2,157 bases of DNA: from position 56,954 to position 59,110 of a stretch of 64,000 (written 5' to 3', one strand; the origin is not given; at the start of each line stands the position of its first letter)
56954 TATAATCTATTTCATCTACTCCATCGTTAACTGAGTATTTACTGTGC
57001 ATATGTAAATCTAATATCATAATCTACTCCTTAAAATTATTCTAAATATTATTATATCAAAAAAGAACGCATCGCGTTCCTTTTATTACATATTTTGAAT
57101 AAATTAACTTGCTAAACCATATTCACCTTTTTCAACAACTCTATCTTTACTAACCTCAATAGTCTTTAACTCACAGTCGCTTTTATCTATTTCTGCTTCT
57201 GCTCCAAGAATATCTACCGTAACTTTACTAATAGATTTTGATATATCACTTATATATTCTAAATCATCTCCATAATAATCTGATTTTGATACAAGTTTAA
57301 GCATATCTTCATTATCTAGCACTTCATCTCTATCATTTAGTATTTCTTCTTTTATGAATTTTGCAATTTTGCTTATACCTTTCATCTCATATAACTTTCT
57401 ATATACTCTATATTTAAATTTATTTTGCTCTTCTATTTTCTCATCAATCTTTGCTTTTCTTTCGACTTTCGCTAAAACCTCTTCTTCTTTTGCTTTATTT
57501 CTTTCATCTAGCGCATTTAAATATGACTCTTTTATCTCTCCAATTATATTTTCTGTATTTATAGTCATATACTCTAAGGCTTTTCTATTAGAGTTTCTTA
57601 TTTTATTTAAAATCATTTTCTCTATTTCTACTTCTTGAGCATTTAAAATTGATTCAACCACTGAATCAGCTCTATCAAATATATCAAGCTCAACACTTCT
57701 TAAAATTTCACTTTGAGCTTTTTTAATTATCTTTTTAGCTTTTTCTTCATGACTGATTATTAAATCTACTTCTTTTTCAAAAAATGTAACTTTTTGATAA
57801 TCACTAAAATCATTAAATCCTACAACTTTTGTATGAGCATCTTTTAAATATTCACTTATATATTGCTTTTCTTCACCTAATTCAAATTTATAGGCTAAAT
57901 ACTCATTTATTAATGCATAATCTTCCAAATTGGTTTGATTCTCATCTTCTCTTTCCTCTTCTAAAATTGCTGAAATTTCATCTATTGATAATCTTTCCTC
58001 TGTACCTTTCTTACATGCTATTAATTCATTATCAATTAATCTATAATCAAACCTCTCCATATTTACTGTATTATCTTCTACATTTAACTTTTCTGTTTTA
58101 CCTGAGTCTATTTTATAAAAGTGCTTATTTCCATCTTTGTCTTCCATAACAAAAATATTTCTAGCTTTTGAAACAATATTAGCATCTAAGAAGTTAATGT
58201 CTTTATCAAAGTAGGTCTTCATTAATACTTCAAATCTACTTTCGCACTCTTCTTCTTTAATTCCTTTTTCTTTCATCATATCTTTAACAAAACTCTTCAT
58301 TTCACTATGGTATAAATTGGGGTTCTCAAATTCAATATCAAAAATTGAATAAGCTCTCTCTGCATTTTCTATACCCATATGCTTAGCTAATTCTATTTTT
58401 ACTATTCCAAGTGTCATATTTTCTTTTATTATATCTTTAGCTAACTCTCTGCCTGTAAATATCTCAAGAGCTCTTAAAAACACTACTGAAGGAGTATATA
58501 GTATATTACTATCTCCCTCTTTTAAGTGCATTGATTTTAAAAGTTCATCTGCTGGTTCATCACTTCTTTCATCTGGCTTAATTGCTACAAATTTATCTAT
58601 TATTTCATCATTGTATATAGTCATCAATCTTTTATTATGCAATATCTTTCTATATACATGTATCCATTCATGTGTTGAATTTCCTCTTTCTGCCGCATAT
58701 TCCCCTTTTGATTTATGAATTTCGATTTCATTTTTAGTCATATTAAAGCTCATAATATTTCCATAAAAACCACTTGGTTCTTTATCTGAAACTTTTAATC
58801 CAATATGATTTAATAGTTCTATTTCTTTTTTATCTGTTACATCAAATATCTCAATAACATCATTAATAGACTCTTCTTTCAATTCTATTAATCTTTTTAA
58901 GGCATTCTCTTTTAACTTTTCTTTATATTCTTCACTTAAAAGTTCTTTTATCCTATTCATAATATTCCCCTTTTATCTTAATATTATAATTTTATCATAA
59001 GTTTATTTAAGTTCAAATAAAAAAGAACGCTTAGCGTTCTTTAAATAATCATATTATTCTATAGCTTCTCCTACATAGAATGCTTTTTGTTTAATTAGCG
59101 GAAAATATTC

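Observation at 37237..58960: Three highly diverged ~600-aa paralogs with an N-terminal HExxH motif, degenerate in one copy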

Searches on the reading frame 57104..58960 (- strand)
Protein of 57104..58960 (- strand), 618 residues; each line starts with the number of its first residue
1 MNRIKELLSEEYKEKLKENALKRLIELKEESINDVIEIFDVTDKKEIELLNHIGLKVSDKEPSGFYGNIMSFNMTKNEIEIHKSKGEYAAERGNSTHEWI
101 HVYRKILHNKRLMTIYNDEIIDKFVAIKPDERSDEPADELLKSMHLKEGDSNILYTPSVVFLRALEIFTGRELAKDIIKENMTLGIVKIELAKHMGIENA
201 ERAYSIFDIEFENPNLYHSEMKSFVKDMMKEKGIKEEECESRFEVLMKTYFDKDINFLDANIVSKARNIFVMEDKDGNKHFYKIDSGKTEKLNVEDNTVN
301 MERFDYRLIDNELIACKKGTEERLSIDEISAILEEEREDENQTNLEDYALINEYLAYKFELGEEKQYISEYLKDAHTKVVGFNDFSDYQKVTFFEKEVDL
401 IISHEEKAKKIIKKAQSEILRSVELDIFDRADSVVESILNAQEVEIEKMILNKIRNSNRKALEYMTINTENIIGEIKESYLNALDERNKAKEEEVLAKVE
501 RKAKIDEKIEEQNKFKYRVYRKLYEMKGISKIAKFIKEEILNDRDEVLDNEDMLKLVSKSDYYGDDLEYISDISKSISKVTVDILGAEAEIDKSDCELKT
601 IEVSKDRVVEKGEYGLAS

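Call 9: search_protein_families(library=pfam, proteins=[window:57104-58960:-], max_evalue=1)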
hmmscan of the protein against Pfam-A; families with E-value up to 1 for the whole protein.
window:57104-58960:- (618 aa): 2 families
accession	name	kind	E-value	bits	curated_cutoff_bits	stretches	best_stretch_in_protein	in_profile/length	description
PF01656.29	CbiA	-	0.18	12.2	25.4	0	429-479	56-112/125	CobQ/CobB/MinD/ParA nucleotide binding domain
PF14766.11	RPA_interact_N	-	0.24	11.5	28.8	1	5-24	7-25/39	Replication protein A interacting N-terminal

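Call 10: search_protein_families(library=phrogs, proteins=[window:57104-58960:-], max_evalue=1)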
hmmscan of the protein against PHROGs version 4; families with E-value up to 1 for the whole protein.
window:57104-58960:- (618 aa): 0 families

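Call 17: find_homologous_proteins(query=window:57104-58960:-)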
Query window:57104-58960:- (618 aa): 1 proteins with E <= 0.001 among 8000 candidates.
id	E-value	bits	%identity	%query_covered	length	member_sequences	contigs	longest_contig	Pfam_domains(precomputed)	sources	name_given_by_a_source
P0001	0.0e+0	1300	100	100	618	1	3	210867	-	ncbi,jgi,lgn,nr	ncbi:MAG: hypothetical protein N4A47_01870 [Clostridia bacterium]|jgi:hypothetical protein|nr:hypoth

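Call 26: find_encoding_contigs(protein=P0001, flank=10000, max_places=6)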
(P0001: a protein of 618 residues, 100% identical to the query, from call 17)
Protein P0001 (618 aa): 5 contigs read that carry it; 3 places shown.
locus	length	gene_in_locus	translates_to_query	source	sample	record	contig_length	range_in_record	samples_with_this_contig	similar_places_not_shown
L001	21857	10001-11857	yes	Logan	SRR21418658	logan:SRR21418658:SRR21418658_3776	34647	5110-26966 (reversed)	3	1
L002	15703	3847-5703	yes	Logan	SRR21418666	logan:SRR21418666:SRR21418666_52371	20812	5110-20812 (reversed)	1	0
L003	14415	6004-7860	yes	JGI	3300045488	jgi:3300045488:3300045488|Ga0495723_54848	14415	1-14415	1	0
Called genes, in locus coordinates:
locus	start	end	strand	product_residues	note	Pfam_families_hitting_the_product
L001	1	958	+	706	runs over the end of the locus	PF03176:MMPL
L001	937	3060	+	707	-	PF24161:CCDC39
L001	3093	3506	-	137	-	PF13404:HTH_AsnC-type, PF13412:HTH_24, PF01037:AsnC_trans_reg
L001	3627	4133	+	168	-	PF00857:Isochorismatase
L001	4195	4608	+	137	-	PF22665:WHD_DUF6293 (weak), PF12802:MarR_2, PF01047:MarR, PF13412:HTH_24 (weak)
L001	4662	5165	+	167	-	PF00881:Nitroreductase, PF14512:TM1586_NiRdase (weak), PF00881:Nitroreductase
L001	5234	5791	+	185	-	PF01613:Flavin_Reduct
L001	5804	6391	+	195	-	PF02525:Flavodoxin_2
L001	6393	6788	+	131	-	-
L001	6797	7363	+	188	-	PF24521:Ank_KRIT1 (weak), PF12796:Ank_2, PF13606:Ank_3 (faint), PF13637:Ank_4, PF13857:Ank_5, PF00023:Ank (weak)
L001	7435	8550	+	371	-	PF00248:Aldo_ket_red, PF14697:Fer4_21 (faint), PF13187:Fer4_9, PF13534:Fer4_17 (weak)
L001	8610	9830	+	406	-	PF07690:MFS_1 (weak)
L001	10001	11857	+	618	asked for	-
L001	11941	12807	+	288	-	PF02811:PHP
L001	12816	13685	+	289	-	PF00892:EamA (faint)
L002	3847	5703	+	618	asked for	-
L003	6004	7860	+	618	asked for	-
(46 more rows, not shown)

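Call 28: predict_structure(alignment_id=A1)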
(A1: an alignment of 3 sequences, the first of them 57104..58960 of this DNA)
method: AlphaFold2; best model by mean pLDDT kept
length: 618 residues; sequences in the alignment: 3
mean_pLDDT: 58.6   pTM: 0.38
mean pLDDT of the five models: 58.6, 58.3, 55.7, 54.1, 52.2
residues with pLDDT >= 90: 24; 70-90: 226; 50-70: 114; < 50: 254
segments of 3 or more residues with pLDDT < 50: 19-133, 146-154, 337-343, 428-431, 508-618
pLDDT, mean of each block of 10 residues (from residue 1): 67 54 42 38 43 39 36 39 34 29 32 33 27 52 51 60 88 72 71 88 78 71 94 92 86 80 84 87 69 81 83 85 78 54 62 82 74 69 58 75 81 79 54 60 83 76 68 79 72 64 52 37 31 35 38 33 27 26 24 23 24 25
secondary structure, 60 per line:
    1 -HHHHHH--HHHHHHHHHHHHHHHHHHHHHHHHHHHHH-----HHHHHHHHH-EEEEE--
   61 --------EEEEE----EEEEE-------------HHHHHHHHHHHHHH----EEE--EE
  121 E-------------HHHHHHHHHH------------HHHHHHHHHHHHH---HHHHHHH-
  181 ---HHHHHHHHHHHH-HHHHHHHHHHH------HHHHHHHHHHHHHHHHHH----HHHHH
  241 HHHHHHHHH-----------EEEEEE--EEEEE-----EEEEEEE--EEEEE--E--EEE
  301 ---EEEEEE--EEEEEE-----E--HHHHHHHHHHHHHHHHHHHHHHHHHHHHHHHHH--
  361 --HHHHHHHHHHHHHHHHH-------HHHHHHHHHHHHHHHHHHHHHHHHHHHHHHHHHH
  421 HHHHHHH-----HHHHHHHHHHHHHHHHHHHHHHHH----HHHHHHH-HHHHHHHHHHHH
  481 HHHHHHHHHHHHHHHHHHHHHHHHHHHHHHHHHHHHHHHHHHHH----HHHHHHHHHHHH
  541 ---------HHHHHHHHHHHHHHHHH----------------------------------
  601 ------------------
elements in order: H2-7 H10-38 H44-52 E54-58 E69-73 E78-82 H96-109 E114-116 E119-121 H135-144 H157-169 H173-179 H184-195 H197-207 H214-231 H236-249 E261-266 E269-273 E279-285 E288-292 E298-300 E304-309 E312-317 H326-358 H363-379 H387-427 H433-456 H461-467 H469-524 H529-540 H550-566

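Call 31: search_protein_families(library=padloc, proteins=[window:57104-58960:-], max_evalue=1)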
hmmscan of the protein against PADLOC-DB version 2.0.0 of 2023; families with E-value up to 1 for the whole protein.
window:57104-58960:- (618 aa): 0 families

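Call 32: search_protein_families(library=ncbifam, proteins=[window:57104-58960:-], max_evalue=1)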
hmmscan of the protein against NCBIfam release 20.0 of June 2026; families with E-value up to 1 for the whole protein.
window:57104-58960:- (618 aa): 2 families
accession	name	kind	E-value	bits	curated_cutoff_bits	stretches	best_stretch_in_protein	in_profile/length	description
NF001939.1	PRK00719.1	subfamily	0.059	12.1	510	0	252-297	241-286/373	alkanesulfonate monooxygenase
TIGR03565.1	alk_sulf_monoox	equivalog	0.061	12.4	518.2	0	252-297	241-286/346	FMNH2-dependent alkanesulfonate monooxygenase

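Call 61: list_cluster_members(proteins=[P0001, P0002, P0003])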
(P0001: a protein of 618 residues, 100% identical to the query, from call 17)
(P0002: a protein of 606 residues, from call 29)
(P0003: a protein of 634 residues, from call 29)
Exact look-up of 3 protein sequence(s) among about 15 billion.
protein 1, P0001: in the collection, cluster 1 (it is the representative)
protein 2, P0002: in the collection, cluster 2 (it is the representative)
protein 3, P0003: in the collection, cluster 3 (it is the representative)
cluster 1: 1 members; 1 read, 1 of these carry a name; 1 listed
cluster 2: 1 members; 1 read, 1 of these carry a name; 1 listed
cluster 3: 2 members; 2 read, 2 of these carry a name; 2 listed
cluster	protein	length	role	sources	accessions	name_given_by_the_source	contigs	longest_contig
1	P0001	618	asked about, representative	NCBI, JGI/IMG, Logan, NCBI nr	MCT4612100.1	MAG: hypothetical protein N4A47_01870 [Clostridia bacterium] | hypothetical protein | hypothetical protein [Clostridia bacterium]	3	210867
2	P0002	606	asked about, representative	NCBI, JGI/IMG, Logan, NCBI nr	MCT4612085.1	MAG: hypothetical protein N4A47_01790 [Clostridia bacterium] | hypothetical protein | hypothetical protein [Clostridia bacterium]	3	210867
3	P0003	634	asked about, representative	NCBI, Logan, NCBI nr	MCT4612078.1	MAG: hypothetical protein N4A47_01755 [Clostridia bacterium] | hypothetical protein [Clostridia bacterium]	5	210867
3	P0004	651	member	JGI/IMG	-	hypothetical protein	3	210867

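Call 66: find_homologous_proteins(query=A1, max_evalue=10)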
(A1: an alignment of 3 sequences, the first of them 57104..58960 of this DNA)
Query A1 (3 sequences) (618 aa, profile of the alignment): 1 proteins with E <= 10 among 8000 candidates.
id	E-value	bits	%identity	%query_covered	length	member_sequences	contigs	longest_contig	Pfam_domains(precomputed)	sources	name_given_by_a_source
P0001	6.0e-284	961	100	100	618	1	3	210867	-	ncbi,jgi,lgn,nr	ncbi:MAG: hypothetical protein N4A47_01870 [Clostridia bacterium]|jgi:hypothetical protein|nr:hypoth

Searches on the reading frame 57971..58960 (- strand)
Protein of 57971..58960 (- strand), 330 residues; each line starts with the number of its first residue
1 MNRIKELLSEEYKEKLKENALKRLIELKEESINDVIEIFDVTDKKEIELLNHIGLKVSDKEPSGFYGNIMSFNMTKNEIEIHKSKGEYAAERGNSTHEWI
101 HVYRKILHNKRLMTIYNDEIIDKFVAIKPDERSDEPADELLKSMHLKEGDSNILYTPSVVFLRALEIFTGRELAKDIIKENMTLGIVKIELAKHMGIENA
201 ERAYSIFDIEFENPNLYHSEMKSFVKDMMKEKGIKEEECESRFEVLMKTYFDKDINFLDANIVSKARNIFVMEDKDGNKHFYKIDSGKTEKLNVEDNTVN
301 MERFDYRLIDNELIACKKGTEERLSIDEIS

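Call 23: search_solved_structures(query=A2, max_evalue=10, show_alignments=3)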
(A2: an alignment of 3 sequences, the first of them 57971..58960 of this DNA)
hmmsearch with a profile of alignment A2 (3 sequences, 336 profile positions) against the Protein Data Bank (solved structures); distinct sequences matched with E-value up to 10: 8.
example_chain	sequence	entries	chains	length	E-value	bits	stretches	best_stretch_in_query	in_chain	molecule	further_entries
4c7v_A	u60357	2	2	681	0.036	16.2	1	193-264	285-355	TRANSKETOLASE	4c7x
7ubo_A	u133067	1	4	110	0.25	13.5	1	175-223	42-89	Bromodomain testis-specific protein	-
9ycq_A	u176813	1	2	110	0.25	13.5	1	175-223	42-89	Bromodomain testis-specific protein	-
5vbq_A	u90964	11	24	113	0.26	13.4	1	175-223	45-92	Bromodomain testis-specific protein | Isoform 2 of Bromodomain testis-specific protein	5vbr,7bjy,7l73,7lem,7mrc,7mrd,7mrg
4kcx_A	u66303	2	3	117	0.28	13.3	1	175-223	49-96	Bromodomain testis-specific protein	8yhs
2rfj_A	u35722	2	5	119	0.29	13.3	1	175-223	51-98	Bromodomain testis-specific protein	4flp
4uhp_B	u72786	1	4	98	1.2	11.2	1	206-248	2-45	BACTERIOCIN IMMUNITY PROTEIN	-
5bxh_A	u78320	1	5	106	1.5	10.9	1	212-272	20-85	BTB/POZ domain-containing protein KCTD9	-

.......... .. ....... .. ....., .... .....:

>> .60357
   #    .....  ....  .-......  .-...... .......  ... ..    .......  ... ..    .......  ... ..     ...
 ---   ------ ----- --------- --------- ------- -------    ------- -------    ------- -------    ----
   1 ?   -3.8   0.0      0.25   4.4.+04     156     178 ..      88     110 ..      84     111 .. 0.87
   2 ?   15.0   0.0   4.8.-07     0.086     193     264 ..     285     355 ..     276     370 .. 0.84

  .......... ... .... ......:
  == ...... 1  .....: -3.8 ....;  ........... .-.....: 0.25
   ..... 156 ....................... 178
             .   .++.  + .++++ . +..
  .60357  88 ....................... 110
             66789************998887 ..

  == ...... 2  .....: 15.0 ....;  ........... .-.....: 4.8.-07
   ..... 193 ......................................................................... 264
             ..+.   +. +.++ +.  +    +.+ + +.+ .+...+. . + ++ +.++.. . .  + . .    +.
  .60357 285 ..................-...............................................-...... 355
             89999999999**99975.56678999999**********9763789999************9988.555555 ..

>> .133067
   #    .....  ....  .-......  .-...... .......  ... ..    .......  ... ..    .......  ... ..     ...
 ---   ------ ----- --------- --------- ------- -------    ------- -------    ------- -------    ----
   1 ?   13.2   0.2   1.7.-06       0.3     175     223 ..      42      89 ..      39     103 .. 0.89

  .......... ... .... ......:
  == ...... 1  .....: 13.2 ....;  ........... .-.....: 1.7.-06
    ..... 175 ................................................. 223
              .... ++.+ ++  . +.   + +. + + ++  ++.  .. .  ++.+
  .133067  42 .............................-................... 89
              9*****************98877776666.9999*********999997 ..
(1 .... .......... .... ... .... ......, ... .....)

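Call 29: search_protein_representatives(alignment_id=A2)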
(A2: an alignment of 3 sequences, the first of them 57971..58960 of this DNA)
Query: 3 sequences, 336 profile positions. Proteins with E-value up to 0.001 (for the whole library): 3; up to 1e-10: 3; up to 1e-30: 3. The best 3 are listed.
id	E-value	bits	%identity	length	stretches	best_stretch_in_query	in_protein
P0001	1.2e-153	527.4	-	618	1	1-329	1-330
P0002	2.6e-150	516.5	-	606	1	1-334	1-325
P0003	9.3e-142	488.3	-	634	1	1-336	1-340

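Call 46: find_related_loci(query=A2, collection=genome_contigs, flank=6000)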
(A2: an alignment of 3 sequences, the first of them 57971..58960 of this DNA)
Query A2 (330 aa) in genome_contigs; peptide patterns used: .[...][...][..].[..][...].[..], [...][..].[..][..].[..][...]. (x = any residue, [..] = any of these).
276 stretches matched a pattern, but none encodes a relative of the query by tblastn (E <= 1e-3).

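Call 47: find_related_loci(query=A2, collection=metagenome_contigs, flank=6000)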
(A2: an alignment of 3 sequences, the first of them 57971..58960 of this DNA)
Query A2 (330 aa) in metagenome_contigs; peptide patterns used: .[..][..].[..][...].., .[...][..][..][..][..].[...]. (x = any residue, [..] = any of these).
600 stretches matched a pattern, but none encodes a relative of the query by tblastn (E <= 1e-3).

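Call 78: search_dna_similar(query=window:57971-58960:-, collection=phages, mode=protein, max_evalue=1, max_rows=10)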
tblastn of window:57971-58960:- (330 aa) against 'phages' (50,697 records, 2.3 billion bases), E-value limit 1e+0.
No match.

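Call 79: search_dna_similar(query=window:57971-58960:-, collection=plasmids, mode=protein, max_evalue=1, max_rows=10)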
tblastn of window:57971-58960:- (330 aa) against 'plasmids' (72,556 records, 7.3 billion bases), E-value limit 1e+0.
No match.

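Call 81: find_related_loci(query=A2, collection=viral_contigs, flank=5000)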
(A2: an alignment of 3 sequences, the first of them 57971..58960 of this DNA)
Query A2 (330 aa) in viral_contigs; peptide patterns used: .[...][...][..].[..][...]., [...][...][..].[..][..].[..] (x = any residue, [..] = any of these).
419 stretches matched a pattern, but none encodes a relative of the query by tblastn (E <= 1e-3).

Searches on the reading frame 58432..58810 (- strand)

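Call 68: search_solved_structures(query=window:58432-58810:-, max_evalue=10)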
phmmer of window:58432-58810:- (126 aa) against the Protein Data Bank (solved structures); distinct sequences matched with E-value up to 10: 1.
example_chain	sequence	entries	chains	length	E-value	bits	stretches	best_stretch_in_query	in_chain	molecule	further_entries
1w8i_A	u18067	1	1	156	0.88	12.8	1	70-123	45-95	PUTATIVE VAPC RIBONUCLEASE AF_1683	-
